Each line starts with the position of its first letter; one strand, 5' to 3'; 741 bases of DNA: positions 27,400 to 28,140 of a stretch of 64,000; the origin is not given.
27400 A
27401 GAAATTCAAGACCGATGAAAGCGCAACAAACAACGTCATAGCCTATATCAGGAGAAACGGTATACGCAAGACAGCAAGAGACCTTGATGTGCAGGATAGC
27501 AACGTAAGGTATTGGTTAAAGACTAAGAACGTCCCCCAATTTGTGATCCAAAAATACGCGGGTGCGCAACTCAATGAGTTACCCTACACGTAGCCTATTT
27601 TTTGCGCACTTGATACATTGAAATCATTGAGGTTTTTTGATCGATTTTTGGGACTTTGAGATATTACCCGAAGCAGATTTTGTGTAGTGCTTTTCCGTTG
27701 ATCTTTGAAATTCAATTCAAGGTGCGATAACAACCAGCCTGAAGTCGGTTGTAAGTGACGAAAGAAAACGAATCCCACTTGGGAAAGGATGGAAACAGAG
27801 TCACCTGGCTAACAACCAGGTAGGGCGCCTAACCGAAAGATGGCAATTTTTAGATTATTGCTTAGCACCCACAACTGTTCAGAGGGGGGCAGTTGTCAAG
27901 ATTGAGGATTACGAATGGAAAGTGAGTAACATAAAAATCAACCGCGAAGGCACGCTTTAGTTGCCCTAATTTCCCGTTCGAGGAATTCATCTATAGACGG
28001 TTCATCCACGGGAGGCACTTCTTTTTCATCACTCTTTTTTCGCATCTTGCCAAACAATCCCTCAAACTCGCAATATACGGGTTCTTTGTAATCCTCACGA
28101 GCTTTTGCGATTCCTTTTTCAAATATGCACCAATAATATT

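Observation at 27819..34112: Repeat family sitting directly on the 3-prime ends of four cargo genes: cassette-junction elements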

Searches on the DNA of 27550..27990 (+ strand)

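Call 23: search_rna_families(source=window, start=27550, end=27990, threshold=evalue, max_evalue=10, show_alignments=3)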
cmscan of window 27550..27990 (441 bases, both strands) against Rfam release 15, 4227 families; matches with E-value up to 10: 2.
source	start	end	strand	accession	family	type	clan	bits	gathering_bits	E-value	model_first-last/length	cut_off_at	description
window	27918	27949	+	RF02406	snoR120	Gene; snRNA; snoRNA; CD-box;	-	16.3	55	8.3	1-74/74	no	Small nucleolar RNA snoR120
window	27691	27768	+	RF02973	Enterococcus-1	Gene; sRNA;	-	12.5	71.4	6.9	1-152/152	no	Enterococcus-1 RNA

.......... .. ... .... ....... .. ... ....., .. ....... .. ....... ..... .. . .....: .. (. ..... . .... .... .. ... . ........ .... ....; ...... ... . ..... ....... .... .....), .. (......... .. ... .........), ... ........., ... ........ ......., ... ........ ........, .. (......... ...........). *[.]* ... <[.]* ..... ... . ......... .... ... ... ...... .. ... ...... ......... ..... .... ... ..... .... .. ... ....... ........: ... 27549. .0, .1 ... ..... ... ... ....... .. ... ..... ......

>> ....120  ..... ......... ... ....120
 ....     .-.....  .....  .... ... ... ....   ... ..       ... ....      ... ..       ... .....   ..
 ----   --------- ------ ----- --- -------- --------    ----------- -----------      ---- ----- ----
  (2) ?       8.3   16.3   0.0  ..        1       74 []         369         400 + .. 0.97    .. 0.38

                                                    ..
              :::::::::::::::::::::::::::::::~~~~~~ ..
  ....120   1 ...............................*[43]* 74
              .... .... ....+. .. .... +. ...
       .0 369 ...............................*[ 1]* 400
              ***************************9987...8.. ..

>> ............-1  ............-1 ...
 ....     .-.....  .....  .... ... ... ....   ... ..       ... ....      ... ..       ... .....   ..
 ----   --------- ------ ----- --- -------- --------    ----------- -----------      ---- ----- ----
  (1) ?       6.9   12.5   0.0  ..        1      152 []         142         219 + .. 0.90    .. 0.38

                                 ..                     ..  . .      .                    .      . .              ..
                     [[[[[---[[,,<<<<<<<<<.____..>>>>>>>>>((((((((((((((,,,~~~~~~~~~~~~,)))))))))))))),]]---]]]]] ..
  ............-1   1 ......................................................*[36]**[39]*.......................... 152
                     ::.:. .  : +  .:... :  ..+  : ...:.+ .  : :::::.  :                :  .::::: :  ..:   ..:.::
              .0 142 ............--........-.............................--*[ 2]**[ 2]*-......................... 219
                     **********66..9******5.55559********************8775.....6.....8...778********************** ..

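Call 44: build_rna_model(alignment_id=A4, structure=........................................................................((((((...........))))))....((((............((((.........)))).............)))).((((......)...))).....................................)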
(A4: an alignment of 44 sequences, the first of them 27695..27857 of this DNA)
Model R1 built from alignment A4 (44 sequences, 204 columns); structure: as given.
model positions 163; base pairs 18; branch points 2; effective number of sequences 3.14; information 0.59 bits per position. Calibrated on 0.2 Mb of random sequence (short: E-values are rough).
structure used (alignment columns):
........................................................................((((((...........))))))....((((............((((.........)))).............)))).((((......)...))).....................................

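Call 45: search_with_rna_model(model_id=R1, source=window, filters=off, max_evalue=10, show_alignments=5)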
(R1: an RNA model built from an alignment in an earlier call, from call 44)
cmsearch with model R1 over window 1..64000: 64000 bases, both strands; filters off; matches with E-value up to 10: 17.
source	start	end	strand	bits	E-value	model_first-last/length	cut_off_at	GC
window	27691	27857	+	137.2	7.6e-28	1-163/163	no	0.43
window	28660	28830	+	39.8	9.1e-07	1-163/163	no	0.39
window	29691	29823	+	39.6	1e-06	1-163/163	no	0.39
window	48536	48616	-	14.9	0.22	1-163/163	no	0.47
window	49259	49359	+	12.9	0.59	1-163/163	no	0.46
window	42645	42703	+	9.9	2.6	1-163/163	no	0.42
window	33971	34047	+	9.4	3.3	1-163/163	no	0.42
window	33702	33792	-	9.3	3.6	1-163/163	no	0.34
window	59458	59524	+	9.3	3.6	1-163/163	no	0.43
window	37081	37139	-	9.2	3.7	1-163/163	no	0.39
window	39173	39233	+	8.9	4.4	1-163/163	no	0.38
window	57396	57451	+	8.8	4.6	1-163/163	no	0.43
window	53519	53593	+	8.5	5.3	1-163/163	no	0.28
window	38272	38330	-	7.8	7.3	1-163/163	no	0.37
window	8000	8068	+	7.7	7.9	1-163/163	no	0.36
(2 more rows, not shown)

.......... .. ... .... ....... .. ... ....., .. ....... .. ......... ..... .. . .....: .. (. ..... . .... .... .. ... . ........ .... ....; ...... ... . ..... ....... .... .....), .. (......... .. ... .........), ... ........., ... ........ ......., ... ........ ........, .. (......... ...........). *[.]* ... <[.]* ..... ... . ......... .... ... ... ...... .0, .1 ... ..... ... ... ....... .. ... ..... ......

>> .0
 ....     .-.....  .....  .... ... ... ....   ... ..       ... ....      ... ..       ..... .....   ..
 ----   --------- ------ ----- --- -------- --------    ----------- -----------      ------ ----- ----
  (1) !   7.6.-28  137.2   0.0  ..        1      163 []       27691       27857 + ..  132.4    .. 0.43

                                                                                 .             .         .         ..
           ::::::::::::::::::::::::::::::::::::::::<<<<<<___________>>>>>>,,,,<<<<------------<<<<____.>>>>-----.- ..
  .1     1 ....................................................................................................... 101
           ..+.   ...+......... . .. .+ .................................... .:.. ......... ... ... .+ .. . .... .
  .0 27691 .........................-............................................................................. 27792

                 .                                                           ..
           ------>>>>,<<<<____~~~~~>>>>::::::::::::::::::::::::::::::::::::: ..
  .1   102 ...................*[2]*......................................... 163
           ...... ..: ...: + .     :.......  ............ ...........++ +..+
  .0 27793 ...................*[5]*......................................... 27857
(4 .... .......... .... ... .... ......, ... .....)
